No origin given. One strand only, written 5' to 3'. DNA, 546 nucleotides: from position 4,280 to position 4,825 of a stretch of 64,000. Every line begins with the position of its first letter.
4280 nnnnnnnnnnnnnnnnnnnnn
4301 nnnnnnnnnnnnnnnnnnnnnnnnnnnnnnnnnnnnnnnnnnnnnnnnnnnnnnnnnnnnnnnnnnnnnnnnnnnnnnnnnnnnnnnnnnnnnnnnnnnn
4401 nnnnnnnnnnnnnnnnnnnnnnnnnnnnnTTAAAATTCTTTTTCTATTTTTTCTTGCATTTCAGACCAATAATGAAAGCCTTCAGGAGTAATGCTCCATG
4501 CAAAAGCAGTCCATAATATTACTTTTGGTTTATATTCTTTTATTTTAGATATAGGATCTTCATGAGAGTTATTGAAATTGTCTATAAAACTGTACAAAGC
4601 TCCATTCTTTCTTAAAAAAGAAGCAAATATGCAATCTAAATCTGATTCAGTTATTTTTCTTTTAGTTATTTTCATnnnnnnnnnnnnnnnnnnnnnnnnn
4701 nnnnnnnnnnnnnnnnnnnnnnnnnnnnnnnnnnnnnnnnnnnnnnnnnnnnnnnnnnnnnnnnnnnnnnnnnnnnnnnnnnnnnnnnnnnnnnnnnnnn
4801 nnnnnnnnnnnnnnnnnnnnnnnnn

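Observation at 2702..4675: Eight tandem paralogs of a novel ~85-aa family with a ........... motif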

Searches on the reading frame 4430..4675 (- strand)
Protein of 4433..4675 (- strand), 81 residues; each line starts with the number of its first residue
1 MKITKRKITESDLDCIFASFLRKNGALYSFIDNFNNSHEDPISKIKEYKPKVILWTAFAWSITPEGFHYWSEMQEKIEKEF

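Call 4: search_protein_families(library=pfam, max_evalue=1, proteins=[window:4433-4675:-])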
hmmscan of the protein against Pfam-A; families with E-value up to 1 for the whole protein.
seq(81 aa): 1 family
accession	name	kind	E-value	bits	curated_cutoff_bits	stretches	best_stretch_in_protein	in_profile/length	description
PF02310.24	B12-binding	-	0.13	12.5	32.1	1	17-62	20-65/121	B12 binding domain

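Call 5: search_protein_families(library=phrogs, max_evalue=1, proteins=[window:4433-4675:-])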
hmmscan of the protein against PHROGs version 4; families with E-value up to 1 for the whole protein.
seq(81 aa): 4 families
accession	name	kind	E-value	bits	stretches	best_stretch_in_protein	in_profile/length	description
phrog_16354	-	unknown function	3e-07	31.5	1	43-79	37-73/76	-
phrog_25460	-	unknown function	7.3e-05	23.6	1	36-79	23-67/144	-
phrog_10949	-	unknown function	8.8e-05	23.9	1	50-73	52-75/80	-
phrog_38635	-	unknown function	0.0039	18.5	1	54-79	92-117/131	-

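Call 8: search_dna_similar(query=window:4433-4675:-, collection=phages, mode=protein, max_evalue=0.01, max_rows=40)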
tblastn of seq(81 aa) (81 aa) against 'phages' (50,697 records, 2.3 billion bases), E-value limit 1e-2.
Records with a match: 1; places in all: 1; records where one place covers at least 80% of the query: 0.
Best place of each record, by identity: <60% 1.
By first word of the organism name: Microviridae 1.
By host as written in the record: - 1.
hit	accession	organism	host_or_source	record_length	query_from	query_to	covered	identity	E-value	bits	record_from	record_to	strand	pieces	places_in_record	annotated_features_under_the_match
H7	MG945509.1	Microviridae sp.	pig feces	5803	15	76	77%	36.5%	2e-3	40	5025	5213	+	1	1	none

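Call 19: search_solved_structures(query=A2, max_evalue=10, show_alignments=3)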
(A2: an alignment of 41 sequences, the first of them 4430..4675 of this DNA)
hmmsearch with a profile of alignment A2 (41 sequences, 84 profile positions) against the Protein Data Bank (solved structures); distinct sequences matched with E-value up to 10: 5.
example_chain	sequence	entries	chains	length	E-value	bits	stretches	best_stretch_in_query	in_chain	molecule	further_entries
2v71_A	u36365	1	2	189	0.4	14.1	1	58-82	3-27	NUCLEAR DISTRIBUTION PROTEIN NUDE-LIKE 1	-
6ly5_l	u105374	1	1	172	0.46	13.9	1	16-42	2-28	PsaL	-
2rbg_A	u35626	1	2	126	0.5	13.8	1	6-41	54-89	Putative uncharacterized protein ST0493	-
9bh5_Cb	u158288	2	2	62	0.69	13.4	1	19-49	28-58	60S ribosomal protein L29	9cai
8grq_D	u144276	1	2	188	1.2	12.6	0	24-55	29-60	H2B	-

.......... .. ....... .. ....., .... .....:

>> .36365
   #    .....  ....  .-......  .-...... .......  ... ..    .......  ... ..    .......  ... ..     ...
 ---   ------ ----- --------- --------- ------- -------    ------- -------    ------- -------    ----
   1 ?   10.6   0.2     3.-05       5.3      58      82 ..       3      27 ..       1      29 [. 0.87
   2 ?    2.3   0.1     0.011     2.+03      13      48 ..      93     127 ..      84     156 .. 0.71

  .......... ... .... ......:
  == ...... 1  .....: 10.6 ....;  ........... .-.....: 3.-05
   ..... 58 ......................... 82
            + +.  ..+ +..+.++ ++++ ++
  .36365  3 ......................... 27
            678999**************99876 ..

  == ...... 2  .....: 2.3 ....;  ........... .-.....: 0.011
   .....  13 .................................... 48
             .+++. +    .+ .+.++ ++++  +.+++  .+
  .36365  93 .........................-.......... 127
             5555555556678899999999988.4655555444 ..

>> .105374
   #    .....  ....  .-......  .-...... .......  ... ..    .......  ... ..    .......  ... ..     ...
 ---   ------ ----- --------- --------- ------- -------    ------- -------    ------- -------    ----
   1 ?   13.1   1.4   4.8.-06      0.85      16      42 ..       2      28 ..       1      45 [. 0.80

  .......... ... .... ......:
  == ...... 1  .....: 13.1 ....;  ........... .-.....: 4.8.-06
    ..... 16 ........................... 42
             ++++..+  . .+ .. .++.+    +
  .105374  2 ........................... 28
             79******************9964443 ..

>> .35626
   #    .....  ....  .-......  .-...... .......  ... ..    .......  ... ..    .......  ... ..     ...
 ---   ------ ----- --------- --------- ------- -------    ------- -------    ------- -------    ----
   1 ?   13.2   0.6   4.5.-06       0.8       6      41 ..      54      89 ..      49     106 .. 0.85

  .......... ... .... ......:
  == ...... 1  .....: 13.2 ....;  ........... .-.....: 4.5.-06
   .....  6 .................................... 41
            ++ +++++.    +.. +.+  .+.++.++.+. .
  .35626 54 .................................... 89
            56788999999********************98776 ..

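Call 24: predict_structure(alignment_id=A2)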
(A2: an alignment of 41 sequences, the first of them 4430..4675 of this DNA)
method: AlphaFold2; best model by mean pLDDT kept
length: 81 residues; sequences in the alignment: 41
mean_pLDDT: 89.2   pTM: 0.80
mean pLDDT of the five models: 89.2, 88.6, 88.4, 81.5, 78.8
residues with pLDDT >= 90: 52; 70-90: 26; 50-70: 3; < 50: 0
segments of 3 or more residues with pLDDT < 50: none
pLDDT, mean of each block of 10 residues (from residue 1): 79 93 96 93 88 84 92 90 76
secondary structure, 60 per line:
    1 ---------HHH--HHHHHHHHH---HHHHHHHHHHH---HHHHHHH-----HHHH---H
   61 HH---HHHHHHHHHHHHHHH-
elements in order: H15-23 H27-37 H41-47 H53-56 H66-80
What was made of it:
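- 4430..4675 (-): Copy A, 81 aa (MKITKRK....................). First gene of the array, 15 nt downstream of a tRNA-like gene. AF2 model pLDDT 89.2 (call 24).
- On SAM domain (Pfam SAM_1/SAM_2 and relatives): The AF2 model has five helices (call 24).
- Fold: pLDDT 89.2, pTM 0.80, five helices (call 24). The AF2 model is confident (call 24).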

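Call 30: fold_search(model_id=the predicted structure, library=viral)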
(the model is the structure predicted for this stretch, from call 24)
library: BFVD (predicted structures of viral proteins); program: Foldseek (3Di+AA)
matches with E <= 10: 47; with E <= 0.001: 0
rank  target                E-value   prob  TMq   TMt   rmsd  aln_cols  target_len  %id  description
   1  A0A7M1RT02            1.8e-03  1.00  0.70  0.63   2.5        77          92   23  Uncharacterized protein [uncultured phage cr56_1]
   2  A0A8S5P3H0            7.8e-03  1.00  0.71  0.71   1.9        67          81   31  Uncharacterized protein [Siphoviridae sp. ctXZQ9]
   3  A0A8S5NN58            2.7e-02  1.00  0.66  0.53   8.7        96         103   18  Uncharacterized protein (Fragment) [Microviridae sp. ctFGM2]
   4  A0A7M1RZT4            2.6e-01  0.96  0.59  0.52   4.3        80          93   19  Uncharacterized protein [uncultured phage cr114_1]
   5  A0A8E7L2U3            2.6e-01  0.92  0.49  0.59   3.7        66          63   24  (no name in the UniProt tables at hand)
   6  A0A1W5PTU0            2.6e-01  0.72  0.50  0.38   9.8        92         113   22  (no name in the UniProt tables at hand)
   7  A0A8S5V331            3.3e-01  0.90  0.60  0.52   9.3        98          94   16  Uncharacterized protein [Siphoviridae sp. ctt0c4]
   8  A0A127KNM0            4.2e-01  0.93  0.62  0.55   3.9        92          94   15  (no name in the UniProt tables at hand)
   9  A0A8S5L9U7            4.5e-01  0.91  0.63  0.26   8.5        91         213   15  Uncharacterized protein [Myoviridae sp. ctPuP5]
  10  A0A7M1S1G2            4.8e-01  0.92  0.67  0.61   4.1        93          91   17  Uncharacterized protein [uncultured phage cr115_1]
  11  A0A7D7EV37            5.7e-01  0.57  0.44  0.40   5.8        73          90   22  (no name in the UniProt tables at hand)
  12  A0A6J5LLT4            6.4e-01  0.25  0.33  0.24  11.8        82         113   17  Uncharacterized protein [uncultured Caudovirales phage]
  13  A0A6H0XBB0            6.8e-01  0.54  0.46  0.35   5.7        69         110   20  (no name in the UniProt tables at hand)
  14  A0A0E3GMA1            1.3e+00  0.66  0.60  0.36   5.1        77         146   19  (no name in the UniProt tables at hand)
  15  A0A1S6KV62            1.7e+00  0.15  0.34  0.31   6.5        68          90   20  Uncharacterized protein [Providencia phage vB_PreS_PR1]
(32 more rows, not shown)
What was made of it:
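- The best BFVD fold matches are uncharacterised proteins of crAss-like, Siphoviridae and Microviridae entries (call 30).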

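Call 35: find_homologous_proteins(query=A3, max_evalue=0.001)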
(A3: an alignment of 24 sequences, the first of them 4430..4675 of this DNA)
Query A3 (24 sequences) (81 aa, profile of the alignment): 87 proteins with E <= 0.001 among 330 candidates.
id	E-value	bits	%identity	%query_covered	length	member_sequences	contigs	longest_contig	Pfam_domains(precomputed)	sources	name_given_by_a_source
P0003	6.3e-21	92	91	100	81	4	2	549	-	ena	-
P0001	1.1e-20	91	95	100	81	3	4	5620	-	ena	-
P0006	1.1e-19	88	90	100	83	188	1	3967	-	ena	-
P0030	1.9e-19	87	86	100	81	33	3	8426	-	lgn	-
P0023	2.6e-19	87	86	100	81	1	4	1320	-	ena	-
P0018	2.7e-19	87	86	100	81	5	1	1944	-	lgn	-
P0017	3.6e-19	86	86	100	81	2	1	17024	-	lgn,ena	-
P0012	3.7e-19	86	91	100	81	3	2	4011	-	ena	-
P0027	5.5e-19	86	81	100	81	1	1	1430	-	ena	-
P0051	6.1e-19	86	81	100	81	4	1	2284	-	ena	-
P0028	6.3e-19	86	86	100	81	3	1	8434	-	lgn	-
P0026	7.3e-19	85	85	100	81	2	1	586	-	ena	-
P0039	8.4e-19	85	84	100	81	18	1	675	-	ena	-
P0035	8.4e-19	85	90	100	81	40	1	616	-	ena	-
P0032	9.5e-19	85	86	100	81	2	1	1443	-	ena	-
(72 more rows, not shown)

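Call 53: fold_search(model_id=the predicted structure, library=pdb)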
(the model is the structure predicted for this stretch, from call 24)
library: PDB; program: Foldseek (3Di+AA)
matches with E <= 10: 7; with E <= 0.001: 0
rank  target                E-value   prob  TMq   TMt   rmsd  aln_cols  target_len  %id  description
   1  4cfo_A                3.9e+00  0.14  0.44  0.16   4.7        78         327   15  Structure of Lytic Transglycosylase MltC from Escherichia coli in complex with tetrasaccharide at 2.9 A resolution. (released 2014-07-23)
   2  5mil_B                4.4e+00  0.03  0.24  0.15  13.5        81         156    7  Pirating conserved phage mechanisms promotes promiscuous staphylococcal pathogenicity islands transfer. (released 2017-09-06)
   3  3my1_B                5.2e+00  0.03  0.25  0.12  10.2        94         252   10  Structure of CDK9/cyclinT1 in complex with DRB (released 2010-09-29)
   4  6ghy_B                7.5e+00  0.08  0.39  0.21   4.8        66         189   14  Structure of Lytic Transglycosylase MltE inactive mutant E64Q from E.coli (released 2018-10-31)
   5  9g9h_H                7.9e+00  0.10  0.29  0.09   5.0        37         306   16  CryoEM structure of Enterococcus italicus Csm-crRNA-CTR1 complex bound to pNppA3 and AMPNPP (released 2025-01-29)
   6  3mi9_B                8.9e+00  0.01  0.23  0.11  12.2       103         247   12  Crystal structure of HIV-1 Tat complexed with human P-TEFb (released 2010-06-09)
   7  4hjv_D                9.5e+00  0.07  0.41  0.22   5.0        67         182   12  Crystal structure of E. coli MltE with bound bulgecin and murodipeptide (released 2012-10-24)
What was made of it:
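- On SAM domain (Pfam SAM_1/SAM_2 and relatives): Foldseek against the PDB finds nothing at E<1 (call 53).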
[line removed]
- Tried and rejected: Foldseek against the PDB found nothing (call 53).

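Call 80: find_homologous_proteins(query=A5, max_evalue=0.001)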
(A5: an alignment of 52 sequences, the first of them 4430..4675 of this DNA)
Query A5 (52 sequences) (81 aa, profile of the alignment): 27 proteins with E <= 0.001 among 173 candidates.
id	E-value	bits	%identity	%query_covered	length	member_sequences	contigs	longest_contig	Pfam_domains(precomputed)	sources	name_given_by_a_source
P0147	4.3e-30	121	23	80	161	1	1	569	-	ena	-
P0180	3.4e-28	115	29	75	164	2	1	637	-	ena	-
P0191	8.4e-22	95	35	67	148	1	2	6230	-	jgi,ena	-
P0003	1.2e-16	78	91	100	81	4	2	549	-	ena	-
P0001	1.6e-16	78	95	100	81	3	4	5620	-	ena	-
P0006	3.0e-16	77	90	100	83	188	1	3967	-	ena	-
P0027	3.6e-16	77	81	100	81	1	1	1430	-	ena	-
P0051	5.3e-16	76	81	100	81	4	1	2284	-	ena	-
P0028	5.9e-16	76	86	100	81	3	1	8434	-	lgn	-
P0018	7.8e-16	76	86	100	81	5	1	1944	-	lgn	-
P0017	1.3e-15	75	86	100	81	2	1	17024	-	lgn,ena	-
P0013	1.4e-15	75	93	100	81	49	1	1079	-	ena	-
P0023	1.6e-15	75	86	100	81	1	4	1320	-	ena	-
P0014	2.1e-15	74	89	100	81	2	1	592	-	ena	-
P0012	2.2e-15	74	91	100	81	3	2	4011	-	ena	-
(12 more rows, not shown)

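Call 81: search_solved_structures(query=A5, max_evalue=10, show_alignments=2)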
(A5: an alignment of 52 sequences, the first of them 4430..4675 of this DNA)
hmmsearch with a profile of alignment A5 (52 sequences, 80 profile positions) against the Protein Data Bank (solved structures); distinct sequences matched with E-value up to 10: 6.
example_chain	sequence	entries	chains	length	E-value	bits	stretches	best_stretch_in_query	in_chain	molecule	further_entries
9bh5_Cb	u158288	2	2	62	0.37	14.1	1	14-42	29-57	60S ribosomal protein L29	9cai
6fjq_A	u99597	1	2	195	0.47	13.8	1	15-64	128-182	Fiber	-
8ok9_C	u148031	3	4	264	0.66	13.3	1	39-73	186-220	Archaeoglobus fulgidus AfAgo-N protein | Archaeoglobus fulgidus AfAgo-N protein representing N-L1-L2 domains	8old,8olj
8pvv_C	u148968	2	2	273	0.73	13.2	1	39-73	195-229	Archaeoglobus fulgidus AfAgo-N protein | AfAgo-N protein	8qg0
6ly5_l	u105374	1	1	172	0.82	13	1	10-46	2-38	PsaL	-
1yvu_A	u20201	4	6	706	0.87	12.9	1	4-37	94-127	hypothetical protein aq_1447 | Argonaute protein | Argonaute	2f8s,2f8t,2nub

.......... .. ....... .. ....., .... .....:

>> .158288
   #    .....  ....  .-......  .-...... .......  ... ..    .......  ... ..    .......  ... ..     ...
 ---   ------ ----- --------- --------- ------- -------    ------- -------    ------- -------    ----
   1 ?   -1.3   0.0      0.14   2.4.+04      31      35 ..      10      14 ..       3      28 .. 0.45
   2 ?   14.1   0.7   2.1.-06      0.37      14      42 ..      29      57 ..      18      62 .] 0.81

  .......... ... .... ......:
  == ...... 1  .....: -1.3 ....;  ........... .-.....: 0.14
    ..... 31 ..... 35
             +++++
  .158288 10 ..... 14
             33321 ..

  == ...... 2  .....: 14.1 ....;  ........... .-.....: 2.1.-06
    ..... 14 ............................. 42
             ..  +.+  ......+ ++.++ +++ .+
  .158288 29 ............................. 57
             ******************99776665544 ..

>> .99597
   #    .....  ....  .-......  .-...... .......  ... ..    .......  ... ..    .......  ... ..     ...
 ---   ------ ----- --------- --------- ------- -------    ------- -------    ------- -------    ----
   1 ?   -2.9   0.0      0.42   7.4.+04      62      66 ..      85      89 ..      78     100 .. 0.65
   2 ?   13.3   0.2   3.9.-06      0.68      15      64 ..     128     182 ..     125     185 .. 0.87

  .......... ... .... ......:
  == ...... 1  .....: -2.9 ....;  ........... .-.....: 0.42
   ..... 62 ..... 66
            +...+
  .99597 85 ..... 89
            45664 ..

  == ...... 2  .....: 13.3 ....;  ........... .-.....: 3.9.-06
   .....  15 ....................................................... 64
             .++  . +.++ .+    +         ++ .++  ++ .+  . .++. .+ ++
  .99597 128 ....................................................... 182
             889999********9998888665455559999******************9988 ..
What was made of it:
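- Tried and rejected: Profile searches against PDB sequences with A2 and A5 gave only chance hits at E 0.4 or worse (calls 19, 81).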
